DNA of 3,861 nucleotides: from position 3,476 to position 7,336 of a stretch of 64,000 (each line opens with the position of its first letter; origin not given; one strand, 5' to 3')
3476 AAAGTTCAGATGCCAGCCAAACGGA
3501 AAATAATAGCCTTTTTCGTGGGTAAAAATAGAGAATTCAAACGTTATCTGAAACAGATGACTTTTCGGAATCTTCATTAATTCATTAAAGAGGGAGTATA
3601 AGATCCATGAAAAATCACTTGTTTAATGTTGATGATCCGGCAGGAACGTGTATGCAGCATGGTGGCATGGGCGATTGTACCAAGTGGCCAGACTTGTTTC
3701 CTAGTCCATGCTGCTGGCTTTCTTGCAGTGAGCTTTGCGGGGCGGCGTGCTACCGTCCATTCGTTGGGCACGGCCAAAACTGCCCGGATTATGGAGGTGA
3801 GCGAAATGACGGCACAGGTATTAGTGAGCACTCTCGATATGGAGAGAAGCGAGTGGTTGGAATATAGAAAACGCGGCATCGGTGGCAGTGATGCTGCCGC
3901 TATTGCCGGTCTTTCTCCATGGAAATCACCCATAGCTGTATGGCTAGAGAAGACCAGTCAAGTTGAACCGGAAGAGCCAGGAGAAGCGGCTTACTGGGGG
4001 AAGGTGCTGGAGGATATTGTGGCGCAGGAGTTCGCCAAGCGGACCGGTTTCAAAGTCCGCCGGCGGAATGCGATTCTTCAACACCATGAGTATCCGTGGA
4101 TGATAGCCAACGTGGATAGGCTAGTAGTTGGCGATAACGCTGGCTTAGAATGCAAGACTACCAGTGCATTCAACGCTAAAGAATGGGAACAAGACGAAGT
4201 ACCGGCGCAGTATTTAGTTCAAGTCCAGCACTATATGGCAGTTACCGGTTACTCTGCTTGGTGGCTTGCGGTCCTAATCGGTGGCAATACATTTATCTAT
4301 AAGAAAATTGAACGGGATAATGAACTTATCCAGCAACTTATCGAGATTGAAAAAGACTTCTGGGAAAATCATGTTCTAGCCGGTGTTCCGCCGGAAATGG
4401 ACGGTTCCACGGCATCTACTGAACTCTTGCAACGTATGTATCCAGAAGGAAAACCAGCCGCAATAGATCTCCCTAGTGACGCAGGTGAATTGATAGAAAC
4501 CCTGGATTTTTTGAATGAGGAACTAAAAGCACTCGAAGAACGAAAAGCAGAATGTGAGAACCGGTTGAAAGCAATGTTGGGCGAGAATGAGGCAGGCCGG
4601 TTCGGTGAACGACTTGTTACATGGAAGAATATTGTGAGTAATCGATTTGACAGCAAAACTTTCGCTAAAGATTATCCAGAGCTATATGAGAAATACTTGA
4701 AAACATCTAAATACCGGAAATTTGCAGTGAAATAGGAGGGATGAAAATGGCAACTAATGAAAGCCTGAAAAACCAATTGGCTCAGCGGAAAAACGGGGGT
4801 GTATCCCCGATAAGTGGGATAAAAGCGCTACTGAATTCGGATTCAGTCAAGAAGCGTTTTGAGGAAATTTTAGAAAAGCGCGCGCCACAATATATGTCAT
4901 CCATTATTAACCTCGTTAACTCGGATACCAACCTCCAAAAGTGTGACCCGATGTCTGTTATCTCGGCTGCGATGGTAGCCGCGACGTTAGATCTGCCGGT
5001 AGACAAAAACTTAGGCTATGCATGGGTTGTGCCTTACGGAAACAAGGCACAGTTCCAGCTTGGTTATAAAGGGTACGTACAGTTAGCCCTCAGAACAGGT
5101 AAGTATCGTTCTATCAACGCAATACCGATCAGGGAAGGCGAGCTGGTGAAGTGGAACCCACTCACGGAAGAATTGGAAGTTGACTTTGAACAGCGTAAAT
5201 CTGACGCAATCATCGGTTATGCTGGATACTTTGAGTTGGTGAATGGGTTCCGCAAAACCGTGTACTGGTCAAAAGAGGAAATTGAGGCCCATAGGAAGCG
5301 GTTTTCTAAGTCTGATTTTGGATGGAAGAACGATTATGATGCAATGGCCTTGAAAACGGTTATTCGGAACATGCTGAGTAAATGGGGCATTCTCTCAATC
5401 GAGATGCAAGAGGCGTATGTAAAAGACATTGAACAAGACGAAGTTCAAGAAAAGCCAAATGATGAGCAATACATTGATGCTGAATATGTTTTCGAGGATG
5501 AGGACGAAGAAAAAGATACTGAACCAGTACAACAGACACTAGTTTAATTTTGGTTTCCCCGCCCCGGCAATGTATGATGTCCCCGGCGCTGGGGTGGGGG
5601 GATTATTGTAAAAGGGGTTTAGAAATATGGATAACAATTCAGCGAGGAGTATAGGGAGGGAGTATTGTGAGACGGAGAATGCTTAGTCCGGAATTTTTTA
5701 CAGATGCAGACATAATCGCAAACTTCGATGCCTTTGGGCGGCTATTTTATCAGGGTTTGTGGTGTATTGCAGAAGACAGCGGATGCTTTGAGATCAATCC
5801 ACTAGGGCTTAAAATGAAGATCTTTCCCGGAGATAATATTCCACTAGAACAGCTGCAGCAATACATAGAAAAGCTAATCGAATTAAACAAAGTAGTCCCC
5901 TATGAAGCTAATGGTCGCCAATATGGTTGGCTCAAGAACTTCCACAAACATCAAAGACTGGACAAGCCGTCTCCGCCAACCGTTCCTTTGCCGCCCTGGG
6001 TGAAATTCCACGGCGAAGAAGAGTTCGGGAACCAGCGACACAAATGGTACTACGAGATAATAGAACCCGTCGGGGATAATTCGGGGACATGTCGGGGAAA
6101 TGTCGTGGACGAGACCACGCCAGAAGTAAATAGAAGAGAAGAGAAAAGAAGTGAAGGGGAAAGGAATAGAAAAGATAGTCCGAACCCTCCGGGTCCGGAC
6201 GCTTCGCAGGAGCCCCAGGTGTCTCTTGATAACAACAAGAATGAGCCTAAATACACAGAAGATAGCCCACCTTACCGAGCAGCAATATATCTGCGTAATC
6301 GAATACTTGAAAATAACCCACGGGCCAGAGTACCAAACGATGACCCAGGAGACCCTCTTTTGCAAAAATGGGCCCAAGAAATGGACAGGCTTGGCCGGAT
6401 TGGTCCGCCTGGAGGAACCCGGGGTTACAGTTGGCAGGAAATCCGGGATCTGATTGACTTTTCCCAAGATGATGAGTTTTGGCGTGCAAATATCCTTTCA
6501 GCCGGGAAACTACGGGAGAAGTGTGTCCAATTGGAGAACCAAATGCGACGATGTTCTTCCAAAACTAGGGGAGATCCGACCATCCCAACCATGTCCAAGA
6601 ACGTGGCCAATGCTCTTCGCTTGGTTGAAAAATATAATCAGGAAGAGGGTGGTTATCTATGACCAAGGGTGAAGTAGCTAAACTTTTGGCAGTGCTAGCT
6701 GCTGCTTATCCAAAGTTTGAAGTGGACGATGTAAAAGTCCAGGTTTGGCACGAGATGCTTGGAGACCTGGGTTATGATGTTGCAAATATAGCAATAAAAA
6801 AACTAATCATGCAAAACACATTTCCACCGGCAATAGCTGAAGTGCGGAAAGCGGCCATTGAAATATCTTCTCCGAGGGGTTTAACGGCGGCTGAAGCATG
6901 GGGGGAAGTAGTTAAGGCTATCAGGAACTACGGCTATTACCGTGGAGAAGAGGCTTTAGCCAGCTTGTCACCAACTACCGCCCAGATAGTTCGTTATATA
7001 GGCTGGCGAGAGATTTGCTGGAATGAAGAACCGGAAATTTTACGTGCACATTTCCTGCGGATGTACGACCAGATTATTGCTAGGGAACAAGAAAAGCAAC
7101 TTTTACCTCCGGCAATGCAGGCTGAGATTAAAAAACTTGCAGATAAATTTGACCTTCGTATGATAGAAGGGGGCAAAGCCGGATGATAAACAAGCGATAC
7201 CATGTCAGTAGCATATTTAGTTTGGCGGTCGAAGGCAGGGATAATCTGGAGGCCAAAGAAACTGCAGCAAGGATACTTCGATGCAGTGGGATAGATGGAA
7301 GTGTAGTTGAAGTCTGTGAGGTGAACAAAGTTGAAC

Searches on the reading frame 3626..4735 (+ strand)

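Call 49: search_protein_families(library=pfam, proteins=[window:3626-4735:+])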
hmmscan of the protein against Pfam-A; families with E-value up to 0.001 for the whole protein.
window:3626-4735:+ (369 aa): 1 family
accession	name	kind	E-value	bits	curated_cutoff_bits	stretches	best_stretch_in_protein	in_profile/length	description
PF09588.16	YqaJ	-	3.9e-44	151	22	1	76-209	1-149/150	YqaJ-like viral recombinase domain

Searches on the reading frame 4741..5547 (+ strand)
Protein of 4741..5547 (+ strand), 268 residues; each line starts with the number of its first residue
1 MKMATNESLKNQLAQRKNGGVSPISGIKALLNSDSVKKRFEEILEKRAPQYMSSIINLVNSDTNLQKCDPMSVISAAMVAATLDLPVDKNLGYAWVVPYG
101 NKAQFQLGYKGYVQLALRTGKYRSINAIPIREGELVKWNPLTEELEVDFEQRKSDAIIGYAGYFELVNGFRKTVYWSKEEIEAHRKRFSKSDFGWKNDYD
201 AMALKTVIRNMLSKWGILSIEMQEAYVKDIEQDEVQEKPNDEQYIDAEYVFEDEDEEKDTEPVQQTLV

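Call 49: search_protein_families(library=pfam, proteins=[window:4741-5547:+])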
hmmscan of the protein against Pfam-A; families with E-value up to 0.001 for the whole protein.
window:4741-5547:+ (268 aa): 1 family
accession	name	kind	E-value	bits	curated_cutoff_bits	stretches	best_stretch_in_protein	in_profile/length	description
PF03837.19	RecT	-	1.1e-52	178.9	24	1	50-239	2-195/198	RecT family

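Call 92: find_encoding_contigs(protein=window:4741-5547:+, flank=10000, max_places=5)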
Protein window:4741-5547:+ (268 aa): no gene with exactly this product is on record in the collection.

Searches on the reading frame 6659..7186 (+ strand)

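Call 49: search_protein_families(library=pfam, proteins=[window:6659-7186:+])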
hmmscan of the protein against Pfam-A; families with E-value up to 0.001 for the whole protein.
window:6659-7186:+ (175 aa): 1 family
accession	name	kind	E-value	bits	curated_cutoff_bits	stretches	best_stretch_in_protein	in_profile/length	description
PF11417.13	Inhibitor_G39P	-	2.1e-14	54.2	22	1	2-62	1-68/69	Loader and inhibitor of phage G40P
